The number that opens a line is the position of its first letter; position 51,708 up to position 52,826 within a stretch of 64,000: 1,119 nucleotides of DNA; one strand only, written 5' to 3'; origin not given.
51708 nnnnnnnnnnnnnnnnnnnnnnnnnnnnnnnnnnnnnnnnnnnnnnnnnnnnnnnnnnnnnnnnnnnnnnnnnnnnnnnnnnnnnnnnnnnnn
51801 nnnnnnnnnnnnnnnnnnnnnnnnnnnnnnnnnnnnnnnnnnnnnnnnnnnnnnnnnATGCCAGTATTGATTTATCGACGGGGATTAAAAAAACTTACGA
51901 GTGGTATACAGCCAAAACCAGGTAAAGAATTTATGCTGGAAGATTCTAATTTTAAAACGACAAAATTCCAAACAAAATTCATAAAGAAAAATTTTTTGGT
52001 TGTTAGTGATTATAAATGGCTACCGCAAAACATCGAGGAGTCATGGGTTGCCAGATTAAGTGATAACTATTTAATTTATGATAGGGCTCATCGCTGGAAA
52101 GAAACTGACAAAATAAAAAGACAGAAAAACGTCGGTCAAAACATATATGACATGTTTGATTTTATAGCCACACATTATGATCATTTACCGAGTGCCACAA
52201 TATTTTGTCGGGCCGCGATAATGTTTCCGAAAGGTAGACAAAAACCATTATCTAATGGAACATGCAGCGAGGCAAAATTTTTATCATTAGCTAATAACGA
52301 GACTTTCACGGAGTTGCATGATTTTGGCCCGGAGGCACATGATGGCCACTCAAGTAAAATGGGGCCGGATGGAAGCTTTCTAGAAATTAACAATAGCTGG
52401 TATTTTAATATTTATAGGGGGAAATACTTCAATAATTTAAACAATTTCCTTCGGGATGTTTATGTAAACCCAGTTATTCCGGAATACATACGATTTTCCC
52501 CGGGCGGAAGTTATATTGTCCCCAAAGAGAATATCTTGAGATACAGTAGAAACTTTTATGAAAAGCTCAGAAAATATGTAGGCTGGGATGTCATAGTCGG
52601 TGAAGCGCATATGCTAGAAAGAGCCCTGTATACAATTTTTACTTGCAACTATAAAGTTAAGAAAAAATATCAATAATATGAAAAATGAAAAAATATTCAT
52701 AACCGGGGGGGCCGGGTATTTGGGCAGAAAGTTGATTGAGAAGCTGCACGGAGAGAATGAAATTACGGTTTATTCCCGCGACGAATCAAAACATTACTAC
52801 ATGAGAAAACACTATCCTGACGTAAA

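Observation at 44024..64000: Twenty-kilobase glycan locus encoding four activated 6-deoxy sugar pathways with ABC-transporter-dependent export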

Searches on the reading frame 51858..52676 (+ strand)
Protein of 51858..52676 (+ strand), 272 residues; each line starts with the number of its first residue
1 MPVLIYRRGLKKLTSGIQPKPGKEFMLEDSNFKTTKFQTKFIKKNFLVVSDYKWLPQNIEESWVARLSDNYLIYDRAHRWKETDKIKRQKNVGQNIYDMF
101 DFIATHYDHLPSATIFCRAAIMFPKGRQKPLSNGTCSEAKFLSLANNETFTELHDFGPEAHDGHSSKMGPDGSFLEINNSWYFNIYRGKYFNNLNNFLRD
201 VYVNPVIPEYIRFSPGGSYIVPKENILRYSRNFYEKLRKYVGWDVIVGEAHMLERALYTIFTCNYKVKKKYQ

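Call 4: search_protein_families(library=ncbifam, proteins=[window:51858-52676:+], max_evalue=0.001)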
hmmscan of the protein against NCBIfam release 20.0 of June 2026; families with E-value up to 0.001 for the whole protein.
window:51858-52676:+ (272 aa): 0 families

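Call 6: search_protein_families(library=pfam, proteins=[window:51858-52676:+], max_evalue=0.01)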
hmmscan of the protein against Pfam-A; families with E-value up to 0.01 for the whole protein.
window:51858-52676:+ (272 aa): 1 family
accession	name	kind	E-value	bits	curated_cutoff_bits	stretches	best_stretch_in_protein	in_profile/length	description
PF11913.13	DUF3431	-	2.9e-06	27.6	25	1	53-119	12-68/219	Protein of unknown function (DUF3431)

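Call 49: find_homologous_proteins(query=window:51933-52676:+, max_evalue=0.00001)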
Query window:51933-52676:+ (247 aa): 180 proteins with E <= 0.00001 among 265 candidates; the best 120 are listed.
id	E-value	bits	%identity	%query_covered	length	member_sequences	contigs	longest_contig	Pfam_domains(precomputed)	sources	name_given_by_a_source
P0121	3.3e-169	579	100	100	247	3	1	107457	PF11913.14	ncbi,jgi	-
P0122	1.5e-131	456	82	94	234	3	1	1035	PF11913.14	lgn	-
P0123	1.2e-129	449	79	94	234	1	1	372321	PF11913.14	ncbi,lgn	-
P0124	1.5e-126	439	78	94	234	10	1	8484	PF11913.14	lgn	-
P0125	1.0e-125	437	76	94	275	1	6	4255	PF11913.14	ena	-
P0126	1.5e-122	426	75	94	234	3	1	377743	PF11913.14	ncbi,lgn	-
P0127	2.1e-122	426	74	94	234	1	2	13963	PF11913.14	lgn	-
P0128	5.8e-119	414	75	94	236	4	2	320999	PF11913.14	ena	-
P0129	1.3e-118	413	70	97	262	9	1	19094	PF11913.14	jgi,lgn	jgi:hypothetical protein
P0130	1.5e-116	407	72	94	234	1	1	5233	-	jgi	-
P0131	2.0e-116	406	75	91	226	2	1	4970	PF11913.14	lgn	-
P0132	2.7e-116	406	72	94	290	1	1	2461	PF11913.14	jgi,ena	-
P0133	1.6e-114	400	71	94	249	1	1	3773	PF11913.14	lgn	-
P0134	2.2e-114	399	71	94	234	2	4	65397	PF11913.14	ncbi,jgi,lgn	jgi:hypothetical protein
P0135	2.5e-114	399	71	94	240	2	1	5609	PF11913.14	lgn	-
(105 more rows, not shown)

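Call 62: predict_structure(alignment_id=A2)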
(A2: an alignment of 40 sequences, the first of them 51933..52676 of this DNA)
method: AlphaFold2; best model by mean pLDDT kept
length: 247 residues; sequences in the alignment: 40
mean_pLDDT: 94.7   pTM: 0.90
mean pLDDT of the five models: 94.7, 94.1, 93.7, 93.7, 93.4
residues with pLDDT >= 90: 224; 70-90: 11; 50-70: 11; < 50: 1
segments of 3 or more residues with pLDDT < 50: none
pLDDT, mean of each block of 10 residues (from residue 1): 57 84 98 97 98 97 94 99 99 97 87 98 98 94 95 97 98 98 98 98 98 98 98 98 97
secondary structure, 60 per line:
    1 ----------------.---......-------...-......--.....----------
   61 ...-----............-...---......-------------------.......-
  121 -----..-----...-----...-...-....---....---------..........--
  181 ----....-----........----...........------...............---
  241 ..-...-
elements in order: E21-26 H38-42 E46-50 E61-63 H69-80 E88-93 H113-119 E141-143 E149-152 H156-159 H169-176 E185-188 E194-197 H198-201 H206-216 H223-237

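Call 65: fold_search(model_id=the predicted structure, library=pdb)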
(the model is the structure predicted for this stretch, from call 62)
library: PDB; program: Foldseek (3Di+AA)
matches with E <= 10: 290; with E <= 0.001: 0
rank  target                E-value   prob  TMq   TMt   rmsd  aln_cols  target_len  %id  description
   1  9o4g_A                2.1e-02  0.85  0.39  0.17   7.1       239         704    9  Cryo-EM structure of the CHSY3-CHPF1 chondroitin synthase heterodimer (released 2026-03-04)
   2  9q8z_B                2.7e-02  0.72  0.35  0.17  10.2       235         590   10  Human chondroitin sulfate polymerase complex CHSY3-CHPF (released 2025-12-03)
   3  1vh3_A                3.6e-02  0.44  0.31  0.35  10.5       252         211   12  Crystal structure of CMP-KDO synthetase (released 2003-12-30)
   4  9ftc_A                4.9e-02  0.35  0.27  0.29  12.6       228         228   10  Aeromonas caviae CMP-Pse5Ac7Ac synthetase in the presence of CMP-Pse5Ac7Ac. (released 2024-10-09)
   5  2vxl                  1.4e-01  0.38  0.35  0.32   9.2       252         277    9  Screening a Limited Structure-based Library Identifies UDP-GalNAc- Specific Mutants of alpha-1,3 Galactosyltransferase (released 2008-09-23)
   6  8i9t_Cd               1.8e-01  0.25  0.17  0.13   7.9        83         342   14  Cryo-EM structure of a Chaetomium thermophilum pre-60S ribosomal subunit - State Dbp10-1 (released 2023-05-17)
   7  2jcj                  2.1e-01  0.21  0.33  0.30   9.1       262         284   10  Crystal structure of alpha-1,3 Galactosyltransferase (C-terminus truncated mutant-C3) in complex with UDP and Tris (released 2007-05-22)
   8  5c36                  2.1e-01  0.20  0.31  0.28   8.9       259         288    8  Crystal structure of GTA + UDP-C-Gal + DI (released 2015-09-23)
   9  5c49                  2.2e-01  0.21  0.32  0.30   8.6       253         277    8  Crystal structure of GTB + UDP-C-Gal + H-antigen (released 2015-09-23)
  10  7q4i_A                2.4e-01  0.44  0.22  0.20   4.6        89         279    9  Crystal structure of DmC1GalT1 in complex with UDP-Mn2+ and the APD-TGalNAc-RP (released 2022-04-13)
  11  2y7a_A                2.4e-01  0.25  0.34  0.31   8.8       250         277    7  Crystal structure of unliganded GTB P156L (released 2012-02-15)
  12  1vh3_B                2.4e-01  0.18  0.31  0.31  11.7       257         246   13  Crystal structure of CMP-KDO synthetase (released 2003-12-30)
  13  4cj8_E                2.5e-01  0.23  0.35  0.35   9.9       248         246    9  monoclinic crystal form of Bogt6a E192Q in complex with UDP-GalNAc, UDP and GalNAc (released 2014-02-05)
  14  5c8r                  2.7e-01  0.20  0.32  0.29   8.5       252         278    8  Crystal structure of ABBA + UDP-Glc + DI (released 2015-09-23)
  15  9ftc_B                2.7e-01  0.18  0.29  0.30  12.8       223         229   10  Aeromonas caviae CMP-Pse5Ac7Ac synthetase in the presence of CMP-Pse5Ac7Ac. (released 2024-10-09)
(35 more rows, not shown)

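Call 86: find_encoding_contigs(protein=P0123, flank=9000, max_places=1)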
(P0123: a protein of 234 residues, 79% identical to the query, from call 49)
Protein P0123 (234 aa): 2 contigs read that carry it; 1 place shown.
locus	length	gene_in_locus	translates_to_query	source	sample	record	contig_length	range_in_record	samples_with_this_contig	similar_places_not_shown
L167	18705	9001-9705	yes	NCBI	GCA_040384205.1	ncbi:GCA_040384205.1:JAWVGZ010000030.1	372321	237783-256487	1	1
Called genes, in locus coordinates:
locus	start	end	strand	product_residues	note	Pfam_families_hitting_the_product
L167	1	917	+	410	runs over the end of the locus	PF00535:Glycos_transf_2, PF13712:Glyco_tranf_2_5, PF13439:Glyco_transf_4 (weak)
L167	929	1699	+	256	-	-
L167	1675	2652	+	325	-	-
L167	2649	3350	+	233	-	-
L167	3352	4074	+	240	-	PF00535:Glycos_transf_2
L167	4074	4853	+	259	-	PF01531:Glyco_transf_11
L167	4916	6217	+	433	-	PF01041:DegT_DnrJ_EryC1, PF00266:Aminotran_5 (faint), PF01053:Cys_Met_Meta_PP (weak)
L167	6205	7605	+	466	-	PF04321:RmlD_sub_bind, PF01370:Epimerase, PF00535:Glycos_transf_2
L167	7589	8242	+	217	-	PF18922:DUF5672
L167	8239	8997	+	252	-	-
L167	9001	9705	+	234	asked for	PF11913:DUF3431 (faint)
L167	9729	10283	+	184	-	PF13578:Methyltransf_24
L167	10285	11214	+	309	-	PF01073:3Beta_HSD, PF01370:Epimerase, PF02719:Polysacc_synt_2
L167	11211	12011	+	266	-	PF01370:Epimerase (weak), PF04321:RmlD_sub_bind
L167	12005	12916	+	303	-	PF01531:Glyco_transf_11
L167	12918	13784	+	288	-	PF04724:Glyco_transf_17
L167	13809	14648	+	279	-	PF02562:PhoH, PF13245:AAA_19, PF13604:AAA_30, PF13401:AAA_22 (weak)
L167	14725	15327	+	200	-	-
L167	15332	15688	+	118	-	-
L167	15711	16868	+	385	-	-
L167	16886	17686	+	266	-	PF00535:Glycos_transf_2 (weak)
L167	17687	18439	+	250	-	-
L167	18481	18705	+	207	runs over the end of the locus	-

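Call 87: find_encoding_contigs(protein=P0128, flank=9000, max_places=1)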
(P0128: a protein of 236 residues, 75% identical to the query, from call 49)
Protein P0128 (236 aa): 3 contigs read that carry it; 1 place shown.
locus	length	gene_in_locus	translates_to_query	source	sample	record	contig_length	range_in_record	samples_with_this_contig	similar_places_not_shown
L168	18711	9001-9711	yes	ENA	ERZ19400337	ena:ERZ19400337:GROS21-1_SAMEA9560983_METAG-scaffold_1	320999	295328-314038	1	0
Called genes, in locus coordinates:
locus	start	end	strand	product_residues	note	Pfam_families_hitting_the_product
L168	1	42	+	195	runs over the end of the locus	PF22769:DCD (weak), PF00692:dUTPase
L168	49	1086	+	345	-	PF01070:FMN_dh, PF00478:IMPDH, PF01645:Glu_synthase (weak)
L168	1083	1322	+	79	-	-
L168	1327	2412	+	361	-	PF00535:Glycos_transf_2 (weak), PF13712:Glyco_tranf_2_5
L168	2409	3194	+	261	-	-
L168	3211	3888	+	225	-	-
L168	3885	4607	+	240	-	PF00535:Glycos_transf_2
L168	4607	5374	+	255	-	PF01531:Glyco_transf_11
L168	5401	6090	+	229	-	PF00535:Glycos_transf_2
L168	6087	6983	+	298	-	-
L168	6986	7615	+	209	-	PF05050:Methyltransf_21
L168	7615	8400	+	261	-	PF04724:Glyco_transf_17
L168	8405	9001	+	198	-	PF13578:Methyltransf_24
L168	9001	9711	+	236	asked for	PF11913:DUF3431 (faint)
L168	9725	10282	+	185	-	PF13578:Methyltransf_24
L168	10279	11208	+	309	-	PF01073:3Beta_HSD, PF01370:Epimerase, PF02719:Polysacc_synt_2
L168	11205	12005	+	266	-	PF04321:RmlD_sub_bind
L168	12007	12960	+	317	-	-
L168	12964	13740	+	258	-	PF02562:PhoH, PF13604:AAA_30 (weak), PF13245:AAA_19, PF13401:AAA_22 (weak), PF01443:Viral_helicase1 (faint)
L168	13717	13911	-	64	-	-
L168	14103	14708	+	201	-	-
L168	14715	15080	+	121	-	-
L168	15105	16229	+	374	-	-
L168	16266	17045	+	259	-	PF00535:Glycos_transf_2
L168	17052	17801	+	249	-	PF04542:Sigma70_r2 (faint)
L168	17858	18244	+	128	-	-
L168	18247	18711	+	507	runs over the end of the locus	-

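Call 88: find_related_loci(query=A2, collection=viral_contigs, flank=8000)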
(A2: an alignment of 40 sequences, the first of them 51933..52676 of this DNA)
Query A2 (247 aa) in viral_contigs; peptide patterns used: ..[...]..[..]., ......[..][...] (x = any residue, [..] = any of these).
190 stretches matched a pattern; 37 encode a relative of the query (tblastn E <= 1e-3); 37 distinct loci.
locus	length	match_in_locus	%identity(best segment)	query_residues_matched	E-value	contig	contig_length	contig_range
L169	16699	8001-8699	69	15-247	2e-114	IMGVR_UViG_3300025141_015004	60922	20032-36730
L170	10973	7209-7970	63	2-247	1e-109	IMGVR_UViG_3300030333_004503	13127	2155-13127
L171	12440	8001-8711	63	11-247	4e-108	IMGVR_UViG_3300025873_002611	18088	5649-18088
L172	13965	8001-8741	64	9-247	2e-107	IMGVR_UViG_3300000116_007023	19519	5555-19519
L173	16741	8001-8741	61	9-247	4e-104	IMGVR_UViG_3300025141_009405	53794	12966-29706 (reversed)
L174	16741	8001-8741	60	9-247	4e-103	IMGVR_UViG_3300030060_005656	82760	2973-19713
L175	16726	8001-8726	59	15-247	2e-96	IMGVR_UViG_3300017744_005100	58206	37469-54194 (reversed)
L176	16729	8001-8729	59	15-247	7e-95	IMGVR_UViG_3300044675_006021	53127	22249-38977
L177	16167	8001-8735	58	17-247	2e-94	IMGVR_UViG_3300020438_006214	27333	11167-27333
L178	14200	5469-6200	57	14-247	6e-93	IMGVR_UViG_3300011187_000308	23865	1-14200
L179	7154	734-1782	56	8-247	4e-92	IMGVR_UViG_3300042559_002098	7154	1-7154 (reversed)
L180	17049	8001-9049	56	8-247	4e-92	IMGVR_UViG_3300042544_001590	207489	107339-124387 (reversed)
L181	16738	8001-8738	55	12-247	3e-90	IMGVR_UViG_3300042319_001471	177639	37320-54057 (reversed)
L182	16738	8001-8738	55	12-247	3e-90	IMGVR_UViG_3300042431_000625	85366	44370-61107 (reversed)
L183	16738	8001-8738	55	12-247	3e-90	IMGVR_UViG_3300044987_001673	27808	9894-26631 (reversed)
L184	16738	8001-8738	55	12-247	3e-90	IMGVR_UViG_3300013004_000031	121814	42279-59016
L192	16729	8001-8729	55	15-247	1e-86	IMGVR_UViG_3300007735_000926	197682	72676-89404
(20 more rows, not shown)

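Call 91: search_dna_similar(query=window:51933-52676:+, collection=phages, mode=protein, max_rows=15)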
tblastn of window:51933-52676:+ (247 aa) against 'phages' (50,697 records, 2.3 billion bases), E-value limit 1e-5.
Records with a match: 1; places in all: 1; records where one place covers at least 80% of the query: 1.
Best place of each record, by identity: <60% 1.
By first word of the organism name: uncultured 1.
By host as written in the record: - 1.
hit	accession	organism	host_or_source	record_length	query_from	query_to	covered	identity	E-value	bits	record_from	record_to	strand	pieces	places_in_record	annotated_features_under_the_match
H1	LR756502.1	uncultured phage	metagenomic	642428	21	247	92%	42.1%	7e-56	197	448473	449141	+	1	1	record has no annotation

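Call 93: search_protein_families(library=phrogs, proteins=[L180:11405-13942:+, L180:14834-15496:+, L180:15944-16831:+, L184:11044-15066:+, L184:919-2187:-, L192:12812-14437:+, L192:14446-15591:+, L192:15607-16686:+, L168:15105-16229:+, L167:15711-16868:+], max_evalue=0.001)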
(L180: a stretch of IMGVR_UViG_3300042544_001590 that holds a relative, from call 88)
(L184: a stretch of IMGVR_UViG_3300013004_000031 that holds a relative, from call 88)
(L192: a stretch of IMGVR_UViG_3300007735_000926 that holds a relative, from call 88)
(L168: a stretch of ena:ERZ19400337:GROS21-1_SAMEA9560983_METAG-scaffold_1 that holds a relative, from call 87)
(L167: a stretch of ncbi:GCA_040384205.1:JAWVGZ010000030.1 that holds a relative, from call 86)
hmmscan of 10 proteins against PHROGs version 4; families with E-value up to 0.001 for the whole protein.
L180:11405-13942:+ (845 aa): 1 family
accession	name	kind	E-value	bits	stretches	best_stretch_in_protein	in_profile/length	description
phrog_5906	-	unknown function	1.7e-07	32.4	1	492-578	24-109/197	-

L180:14834-15496:+ (220 aa): 2 families
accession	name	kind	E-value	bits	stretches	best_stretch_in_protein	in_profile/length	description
phrog_207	-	head and packaging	4e-51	175.6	1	5-216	14-231/519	head maturation protease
phrog_22848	-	unknown function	0.0004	19.6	1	108-173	236-305/991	-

L180:15944-16831:+ (295 aa): 0 families

L184:11044-15066:+ (1340 aa): 3 families
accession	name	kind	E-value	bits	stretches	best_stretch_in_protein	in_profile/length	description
phrog_9942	-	tail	6.5e-14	51.9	2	759-977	153-328/1178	tail fiber protein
phrog_28766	-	tail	7.5e-13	48.6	2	747-895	220-356/472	tail fiber protein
phrog_18345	-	tail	7.6e-09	35.4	0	871-982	408-525/956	tail fiber protein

L184:919-2187:- (422 aa): 3 families
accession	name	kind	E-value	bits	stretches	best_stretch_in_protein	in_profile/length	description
phrog_655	-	DNA, RNA and nucleotide metabolism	3.8e-28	100.4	1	4-357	15-284/343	homing endonuclease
phrog_12434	-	DNA, RNA and nucleotide metabolism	1.6e-08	35.4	1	3-109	5-102/292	HNH endonuclease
phrog_314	-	DNA, RNA and nucleotide metabolism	0.00089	19.3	0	162-225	281-358/574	homing endonuclease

L192:12812-14437:+ (541 aa): 3 families
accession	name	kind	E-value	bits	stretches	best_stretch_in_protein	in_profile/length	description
phrog_2488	-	DNA, RNA and nucleotide metabolism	1.1e-95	322.6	1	11-540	19-576/579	DNA helicase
phrog_325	-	DNA, RNA and nucleotide metabolism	0.00051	19.4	0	6-53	463-510/986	Dda-like helicase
phrog_16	-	DNA, RNA and nucleotide metabolism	0.00081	18.7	0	7-50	266-307/986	DNA helicase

L192:14446-15591:+ (381 aa): 4 families
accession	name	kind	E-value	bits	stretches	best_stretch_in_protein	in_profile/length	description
phrog_14322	-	unknown function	2.6e-19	70.7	1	174-367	192-389/398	-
phrog_7485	-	unknown function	2.1e-08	34.5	1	212-334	230-365/430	-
phrog_10440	-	unknown function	0.00028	20.5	1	257-322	281-345/483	-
phrog_9172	-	unknown function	0.00048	20.1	0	197-321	95-235/509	-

L192:15607-16686:+ (359 aa): 1 family
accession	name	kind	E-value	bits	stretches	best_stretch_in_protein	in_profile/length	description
phrog_227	-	tail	4e-12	47.1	1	3-220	4-220/278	tail sheath stabilizer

L168:15105-16229:+ (374 aa): 0 families

L167:15711-16868:+ (385 aa): 0 families
